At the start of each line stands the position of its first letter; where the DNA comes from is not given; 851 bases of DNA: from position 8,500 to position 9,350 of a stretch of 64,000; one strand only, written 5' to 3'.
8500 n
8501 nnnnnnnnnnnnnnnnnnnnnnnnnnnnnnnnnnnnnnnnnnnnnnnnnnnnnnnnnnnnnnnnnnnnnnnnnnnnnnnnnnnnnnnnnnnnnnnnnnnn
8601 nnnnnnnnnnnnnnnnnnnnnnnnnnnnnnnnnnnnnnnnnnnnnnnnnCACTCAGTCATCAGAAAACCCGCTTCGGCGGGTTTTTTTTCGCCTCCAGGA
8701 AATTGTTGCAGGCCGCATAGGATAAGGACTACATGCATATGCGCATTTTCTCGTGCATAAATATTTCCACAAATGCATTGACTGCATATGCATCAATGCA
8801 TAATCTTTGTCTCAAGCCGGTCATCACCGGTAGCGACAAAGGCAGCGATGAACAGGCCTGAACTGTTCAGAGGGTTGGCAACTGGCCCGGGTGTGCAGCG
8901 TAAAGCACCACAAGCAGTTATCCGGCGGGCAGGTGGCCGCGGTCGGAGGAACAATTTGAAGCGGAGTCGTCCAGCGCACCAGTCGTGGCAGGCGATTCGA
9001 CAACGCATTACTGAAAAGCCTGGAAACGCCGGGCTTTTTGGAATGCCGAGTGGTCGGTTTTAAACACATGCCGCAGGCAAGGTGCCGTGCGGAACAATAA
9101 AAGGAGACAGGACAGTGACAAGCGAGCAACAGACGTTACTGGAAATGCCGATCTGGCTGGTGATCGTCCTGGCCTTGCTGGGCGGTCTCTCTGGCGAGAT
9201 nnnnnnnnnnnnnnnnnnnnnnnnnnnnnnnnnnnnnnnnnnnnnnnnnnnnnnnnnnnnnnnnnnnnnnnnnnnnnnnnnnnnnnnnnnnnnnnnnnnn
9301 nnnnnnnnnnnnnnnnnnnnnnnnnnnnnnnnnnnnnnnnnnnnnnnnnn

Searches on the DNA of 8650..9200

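Call 74: search_rna_families(source=window, start=8650, end=9200, threshold=evalue, max_evalue=10)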
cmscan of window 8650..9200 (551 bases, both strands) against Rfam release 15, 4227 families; matches with E-value up to 10: 16.
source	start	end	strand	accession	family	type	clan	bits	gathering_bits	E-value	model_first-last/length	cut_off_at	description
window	8729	8796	+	RF04217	mir-297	Gene; miRNA;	-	26.8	90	0.017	1-71/71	no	mir-297 microRNA precursor family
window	8656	8782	-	RF02084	STnc130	Gene; sRNA;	-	22.1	55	0.64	1-135/135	no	Enterobacteria sRNA STnc130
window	8650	8688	+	RF01400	istR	Gene; antitoxin;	-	21.3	45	0.053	93-130/130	5'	istR Hfq binding RNA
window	8738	8801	-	RF00154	SNORD63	Gene; snRNA; snoRNA; CD-box;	-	20.2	43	0.45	1-70/70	no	Small nucleolar RNA SNORD63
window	8654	8686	+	RF00195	RsmY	Gene; sRNA;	CL00106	20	57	0.01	90-121/121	no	RsmY RNA family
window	8650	8694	+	RF02079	STnc180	Gene; sRNA;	-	18.4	50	0.31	162-208/208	5'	Enterobacterial sRNA STnc180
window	8650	8687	+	RF01394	isrK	Gene; sRNA;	-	17.2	50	0.25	37-77/77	5'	isrK Hfq binding RNA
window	8986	9036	+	RF02236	asX2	Gene; sRNA;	-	16.1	70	1.5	1-87/87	no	Xanthomonas sRNA asX2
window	8659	8688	+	RF02083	OrzO-P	Gene; antitoxin;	-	16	60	6.8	44-76/76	no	OrzO-P RNA antitoxin family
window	8650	8687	+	RF01386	isrB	Gene; sRNA;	-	15.3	35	3.5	51-87/87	5'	isrB Hfq binding RNA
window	8650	8685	+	RF00624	P9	Gene;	-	14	43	2.5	37-74/74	5'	Pseudomonas sRNA P9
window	8650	8690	+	RF00513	Trp_leader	Cis-reg; leader;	-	13.9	41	6.8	44-100/100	5'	Tryptophan operon leader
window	8662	8764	-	RF02144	rsmX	Gene;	CL00106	13.3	56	5.6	1-114/114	no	rsmX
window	8665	8687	-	RF00624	P9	Gene;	-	13.2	43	4.2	48-73/74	no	Pseudomonas sRNA P9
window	8662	8742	-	RF01394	isrK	Gene; sRNA;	-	13.1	50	2.8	1-77/77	no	isrK Hfq binding RNA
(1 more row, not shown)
